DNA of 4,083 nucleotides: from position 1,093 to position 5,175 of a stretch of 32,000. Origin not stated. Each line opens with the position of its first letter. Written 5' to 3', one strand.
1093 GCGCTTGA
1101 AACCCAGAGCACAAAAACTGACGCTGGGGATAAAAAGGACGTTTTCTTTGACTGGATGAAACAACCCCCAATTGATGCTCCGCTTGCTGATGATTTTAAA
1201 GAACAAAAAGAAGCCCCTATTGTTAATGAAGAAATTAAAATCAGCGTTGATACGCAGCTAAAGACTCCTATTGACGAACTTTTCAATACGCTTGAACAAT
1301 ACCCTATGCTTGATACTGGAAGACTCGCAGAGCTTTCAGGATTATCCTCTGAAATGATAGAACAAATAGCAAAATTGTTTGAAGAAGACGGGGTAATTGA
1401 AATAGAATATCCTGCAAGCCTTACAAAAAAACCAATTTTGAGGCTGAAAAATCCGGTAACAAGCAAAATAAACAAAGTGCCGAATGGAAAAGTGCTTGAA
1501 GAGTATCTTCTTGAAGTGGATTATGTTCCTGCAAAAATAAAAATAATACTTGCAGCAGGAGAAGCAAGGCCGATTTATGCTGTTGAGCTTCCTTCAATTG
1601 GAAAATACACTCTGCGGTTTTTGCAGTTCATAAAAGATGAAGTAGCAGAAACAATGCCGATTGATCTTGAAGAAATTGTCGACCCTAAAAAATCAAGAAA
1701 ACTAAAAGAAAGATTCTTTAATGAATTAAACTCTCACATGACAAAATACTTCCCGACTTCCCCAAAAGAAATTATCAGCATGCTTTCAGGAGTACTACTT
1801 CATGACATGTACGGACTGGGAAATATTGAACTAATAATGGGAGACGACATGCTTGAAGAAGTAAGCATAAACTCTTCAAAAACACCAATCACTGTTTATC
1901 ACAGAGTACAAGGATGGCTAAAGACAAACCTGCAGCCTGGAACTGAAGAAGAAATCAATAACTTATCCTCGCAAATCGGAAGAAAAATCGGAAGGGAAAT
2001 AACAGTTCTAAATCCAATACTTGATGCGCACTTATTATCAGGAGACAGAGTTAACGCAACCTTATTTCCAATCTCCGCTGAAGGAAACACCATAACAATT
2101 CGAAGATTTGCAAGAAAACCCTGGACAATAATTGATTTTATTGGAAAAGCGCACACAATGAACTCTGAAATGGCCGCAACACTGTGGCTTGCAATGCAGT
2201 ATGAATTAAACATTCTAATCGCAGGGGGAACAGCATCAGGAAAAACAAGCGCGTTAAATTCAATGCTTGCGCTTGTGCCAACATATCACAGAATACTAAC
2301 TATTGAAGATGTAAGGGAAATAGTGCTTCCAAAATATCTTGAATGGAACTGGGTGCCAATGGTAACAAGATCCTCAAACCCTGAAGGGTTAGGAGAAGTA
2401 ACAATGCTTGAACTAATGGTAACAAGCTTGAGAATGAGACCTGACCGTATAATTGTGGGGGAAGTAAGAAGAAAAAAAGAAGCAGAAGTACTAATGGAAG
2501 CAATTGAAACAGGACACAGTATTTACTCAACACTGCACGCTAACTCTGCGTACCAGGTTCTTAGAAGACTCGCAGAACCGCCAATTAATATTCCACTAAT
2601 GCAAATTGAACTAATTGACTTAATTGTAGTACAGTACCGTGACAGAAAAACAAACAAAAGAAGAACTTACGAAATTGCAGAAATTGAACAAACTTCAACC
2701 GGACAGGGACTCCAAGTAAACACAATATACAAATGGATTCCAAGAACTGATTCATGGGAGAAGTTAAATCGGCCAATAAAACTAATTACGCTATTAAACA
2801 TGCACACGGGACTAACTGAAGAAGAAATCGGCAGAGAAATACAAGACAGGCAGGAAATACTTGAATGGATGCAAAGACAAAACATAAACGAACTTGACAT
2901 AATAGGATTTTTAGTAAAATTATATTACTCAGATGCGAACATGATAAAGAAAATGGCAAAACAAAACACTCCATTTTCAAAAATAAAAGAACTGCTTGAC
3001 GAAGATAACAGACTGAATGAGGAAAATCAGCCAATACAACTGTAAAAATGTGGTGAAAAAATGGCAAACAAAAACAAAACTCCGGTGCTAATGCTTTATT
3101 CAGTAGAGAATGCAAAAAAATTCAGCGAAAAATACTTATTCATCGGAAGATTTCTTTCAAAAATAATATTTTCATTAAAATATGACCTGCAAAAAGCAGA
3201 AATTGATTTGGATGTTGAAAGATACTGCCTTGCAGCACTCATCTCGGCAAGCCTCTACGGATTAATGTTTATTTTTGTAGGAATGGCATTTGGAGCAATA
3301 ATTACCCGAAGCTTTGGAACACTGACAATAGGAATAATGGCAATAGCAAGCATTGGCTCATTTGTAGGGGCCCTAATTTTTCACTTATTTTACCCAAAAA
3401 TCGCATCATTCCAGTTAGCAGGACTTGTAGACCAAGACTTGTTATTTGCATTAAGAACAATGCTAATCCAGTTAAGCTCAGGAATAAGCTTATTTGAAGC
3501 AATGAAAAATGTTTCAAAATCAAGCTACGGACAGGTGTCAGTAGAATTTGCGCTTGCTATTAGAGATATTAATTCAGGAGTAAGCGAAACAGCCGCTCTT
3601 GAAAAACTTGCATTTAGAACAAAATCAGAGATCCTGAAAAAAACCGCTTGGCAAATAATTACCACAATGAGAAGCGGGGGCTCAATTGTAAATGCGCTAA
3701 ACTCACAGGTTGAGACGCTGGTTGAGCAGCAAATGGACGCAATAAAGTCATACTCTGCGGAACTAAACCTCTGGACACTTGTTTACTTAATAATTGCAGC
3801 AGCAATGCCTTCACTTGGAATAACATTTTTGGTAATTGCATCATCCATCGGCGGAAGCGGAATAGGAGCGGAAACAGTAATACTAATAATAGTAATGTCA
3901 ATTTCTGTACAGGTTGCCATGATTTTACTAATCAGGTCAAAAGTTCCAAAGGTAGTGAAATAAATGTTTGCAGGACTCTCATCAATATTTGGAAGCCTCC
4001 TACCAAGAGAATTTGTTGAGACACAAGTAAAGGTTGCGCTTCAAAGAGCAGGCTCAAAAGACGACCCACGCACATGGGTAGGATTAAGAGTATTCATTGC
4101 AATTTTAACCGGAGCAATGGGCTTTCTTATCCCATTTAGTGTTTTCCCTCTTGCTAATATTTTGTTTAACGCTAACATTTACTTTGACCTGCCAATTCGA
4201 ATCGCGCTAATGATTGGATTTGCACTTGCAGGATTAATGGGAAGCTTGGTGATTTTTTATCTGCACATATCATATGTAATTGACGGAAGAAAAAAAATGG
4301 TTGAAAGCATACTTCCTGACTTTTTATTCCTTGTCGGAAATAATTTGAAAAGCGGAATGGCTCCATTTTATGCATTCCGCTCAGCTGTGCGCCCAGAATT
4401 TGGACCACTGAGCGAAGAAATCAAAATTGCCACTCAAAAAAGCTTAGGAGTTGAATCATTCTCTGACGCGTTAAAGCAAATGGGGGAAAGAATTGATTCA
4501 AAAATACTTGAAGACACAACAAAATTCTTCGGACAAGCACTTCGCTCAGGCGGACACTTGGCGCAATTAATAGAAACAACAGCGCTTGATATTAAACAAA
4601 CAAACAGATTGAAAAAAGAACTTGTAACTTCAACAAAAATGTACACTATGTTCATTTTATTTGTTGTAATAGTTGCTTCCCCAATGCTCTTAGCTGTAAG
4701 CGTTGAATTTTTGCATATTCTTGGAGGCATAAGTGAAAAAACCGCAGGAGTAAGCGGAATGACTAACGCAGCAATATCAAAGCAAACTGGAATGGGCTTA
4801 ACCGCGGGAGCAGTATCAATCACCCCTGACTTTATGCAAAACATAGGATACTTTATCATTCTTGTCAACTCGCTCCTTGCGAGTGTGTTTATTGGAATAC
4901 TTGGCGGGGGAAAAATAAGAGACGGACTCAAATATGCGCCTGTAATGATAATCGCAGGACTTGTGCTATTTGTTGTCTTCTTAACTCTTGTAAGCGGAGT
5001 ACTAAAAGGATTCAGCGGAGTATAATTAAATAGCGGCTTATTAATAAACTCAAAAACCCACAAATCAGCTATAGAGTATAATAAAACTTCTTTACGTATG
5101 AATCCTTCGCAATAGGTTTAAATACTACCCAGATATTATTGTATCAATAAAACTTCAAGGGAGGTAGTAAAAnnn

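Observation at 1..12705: Non-archaellar type IV pilus locus with seven class III signal-peptide genes (Epd/Tad-like core)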

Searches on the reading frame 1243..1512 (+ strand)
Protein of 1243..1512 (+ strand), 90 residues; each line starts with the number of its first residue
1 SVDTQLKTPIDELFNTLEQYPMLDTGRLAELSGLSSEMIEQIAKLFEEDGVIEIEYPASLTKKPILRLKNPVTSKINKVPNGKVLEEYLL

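Call 87: search_solved_structures(query=A7, max_evalue=10)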
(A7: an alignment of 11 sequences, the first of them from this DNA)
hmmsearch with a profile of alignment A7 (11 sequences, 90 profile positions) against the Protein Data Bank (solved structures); distinct sequences matched with E-value up to 10: 10.
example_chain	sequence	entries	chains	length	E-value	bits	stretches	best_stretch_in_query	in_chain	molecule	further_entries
1i1g_A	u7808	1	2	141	0.0034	20.5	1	13-53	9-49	TRANSCRIPTIONAL REGULATOR LRPA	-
6cmv_A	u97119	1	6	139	0.17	15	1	10-59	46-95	Transcriptional regulator Lrs14-like protein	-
8c7t_A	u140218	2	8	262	0.21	14.8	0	9-54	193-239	GTP-sensing transcriptional pleiotropic repressor CodY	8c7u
5z7d_A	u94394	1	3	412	0.26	14.4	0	16-60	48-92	Interferon-activable protein 204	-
7l19_A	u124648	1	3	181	0.57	13.3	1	14-72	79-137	MarR family transcriptional regulator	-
6kf4_G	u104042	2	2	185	0.65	13.1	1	12-53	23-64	Transcription factor E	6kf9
7olc_SZ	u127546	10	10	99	0.7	13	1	7-52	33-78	40S ribosomal protein S25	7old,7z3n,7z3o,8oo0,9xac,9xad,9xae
3tc1_A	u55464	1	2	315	0.95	12.6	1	16-69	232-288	Octaprenyl Pyrophosphate Synthase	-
3ez9_A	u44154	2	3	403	1.1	12.5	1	14-50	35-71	ParA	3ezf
3e6m_A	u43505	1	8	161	1.3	12.1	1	4-79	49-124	MarR family Transcriptional regulator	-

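Call 88: search_protein_families(library=pfam, alignment_id=A7, max_evalue=1)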
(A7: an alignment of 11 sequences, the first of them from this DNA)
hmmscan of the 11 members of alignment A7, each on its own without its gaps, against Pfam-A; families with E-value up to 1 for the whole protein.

A. member 1, seq(90 aa): 1 family
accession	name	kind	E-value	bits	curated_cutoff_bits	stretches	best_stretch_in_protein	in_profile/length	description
PF13545.12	HTH_Crp_2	-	0.028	14.8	27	1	27-53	27-53/70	Crp-like helix-turn-helix domain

B. families by the number of members that match (of 11 scanned): 17 families
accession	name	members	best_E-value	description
PF13545.12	HTH_Crp_2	4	0.00028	Crp-like helix-turn-helix domain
PF13412.12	HTH_24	3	0.00021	Winged helix-turn-helix DNA-binding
PF08220.18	HTH_DeoR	3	0.0034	DeoR-like helix-turn-helix domain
PF01978.25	TrmB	3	0.01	Sugar-specific transcriptional regulator TrmB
PF01325.25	Fe_dep_repress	2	0.058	Iron dependent repressor, N-terminal DNA binding domain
PF01047.28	MarR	1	0.0024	MarR family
PF13518.12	HTH_28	1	0.011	Helix-turn-helix domain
PF10007.15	DUF2250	1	0.016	Uncharacterized protein conserved in archaea (DUF2250)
PF13551.12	HTH_29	1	0.022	Winged helix-turn helix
PF02082.26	Rrf2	1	0.043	Iron-dependent Transcriptional regulator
PF12802.13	MarR_2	1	0.068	MarR family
PF25787.1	HTH_SB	1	0.075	Sleeping Beauty transposase HTH domain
PF02787.25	CPSase_L_D3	1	0.078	Carbamoyl-phosphate synthetase large chain, oligomerisation domain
PF18977.5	DUF5713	1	0.14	Family of unknown function (DUF5713)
PF13384.12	HTH_23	1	0.18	Homeodomain-like domain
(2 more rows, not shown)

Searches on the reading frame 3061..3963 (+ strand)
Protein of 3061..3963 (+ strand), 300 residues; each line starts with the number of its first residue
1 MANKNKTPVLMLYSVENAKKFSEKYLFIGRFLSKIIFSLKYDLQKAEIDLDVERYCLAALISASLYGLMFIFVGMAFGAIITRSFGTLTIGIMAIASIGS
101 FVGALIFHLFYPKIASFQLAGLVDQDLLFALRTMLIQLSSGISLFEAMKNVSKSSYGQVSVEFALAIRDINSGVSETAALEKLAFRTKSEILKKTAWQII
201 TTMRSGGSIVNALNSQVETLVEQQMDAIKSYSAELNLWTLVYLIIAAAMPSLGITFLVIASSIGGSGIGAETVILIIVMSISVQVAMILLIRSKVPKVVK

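Call 7: search_protein_families(library=pfam, max_evalue=1, proteins=[window:3061-3963:+])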
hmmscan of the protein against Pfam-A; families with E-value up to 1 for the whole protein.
window:3061-3963:+ (300 aa): 1 family
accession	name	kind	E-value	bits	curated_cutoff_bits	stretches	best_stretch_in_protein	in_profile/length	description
PF00482.28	T2SSF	-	3.4e-16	59.8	25.2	1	130-254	1-122/125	Type II secretion system (T2SS), protein F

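Call 10: search_protein_families(library=ncbifam, max_evalue=0.1, proteins=[window:3061-3963:+])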
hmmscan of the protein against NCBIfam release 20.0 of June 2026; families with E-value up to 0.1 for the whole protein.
window:3061-3963:+ (300 aa): 1 family
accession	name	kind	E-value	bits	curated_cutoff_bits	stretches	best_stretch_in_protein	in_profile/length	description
NF004705.1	PRK06041.1-3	equivalog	0.027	13.4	400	1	143-290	263-417/465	archaellar assembly protein ArlJ/FlaJ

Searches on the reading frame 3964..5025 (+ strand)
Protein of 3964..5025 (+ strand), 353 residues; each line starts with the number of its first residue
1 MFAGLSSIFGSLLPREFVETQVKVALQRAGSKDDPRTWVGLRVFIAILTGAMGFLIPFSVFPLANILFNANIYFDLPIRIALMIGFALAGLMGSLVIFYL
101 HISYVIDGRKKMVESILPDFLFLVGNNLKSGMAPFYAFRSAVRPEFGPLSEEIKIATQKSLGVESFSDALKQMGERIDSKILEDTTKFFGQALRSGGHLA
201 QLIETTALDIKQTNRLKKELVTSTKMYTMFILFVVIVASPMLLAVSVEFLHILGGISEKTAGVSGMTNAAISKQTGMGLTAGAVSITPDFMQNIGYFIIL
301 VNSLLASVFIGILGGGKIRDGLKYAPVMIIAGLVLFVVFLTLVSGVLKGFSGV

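Call 7: search_protein_families(library=pfam, max_evalue=1, proteins=[window:3964-5025:+])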
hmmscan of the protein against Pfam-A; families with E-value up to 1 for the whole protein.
window:3964-5025:+ (353 aa): 2 families
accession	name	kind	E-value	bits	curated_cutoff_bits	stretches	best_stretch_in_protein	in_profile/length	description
PF00482.28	T2SSF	-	6.1e-12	46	25.2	1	120-245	1-123/125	Type II secretion system (T2SS), protein F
PF22234.2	Rv2466c-like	-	0.22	12.1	27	1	138-215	43-117/180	Mycothiol-dependent nitroreductase Rv2466c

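Call 10: search_protein_families(library=ncbifam, max_evalue=0.1, proteins=[window:3964-5025:+])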
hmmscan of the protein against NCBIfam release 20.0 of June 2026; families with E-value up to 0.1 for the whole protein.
window:3964-5025:+ (353 aa): 2 families
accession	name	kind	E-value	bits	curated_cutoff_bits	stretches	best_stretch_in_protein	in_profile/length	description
NF004705.1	PRK06041.1-3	equivalog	6.6e-05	22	400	1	125-348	255-463/465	archaellar assembly protein ArlJ/FlaJ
NF004704.2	PRK06041.1-2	equivalog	0.0035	16.1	550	1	48-346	271-553/555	archaellar assembly protein ArlJ/FlaJ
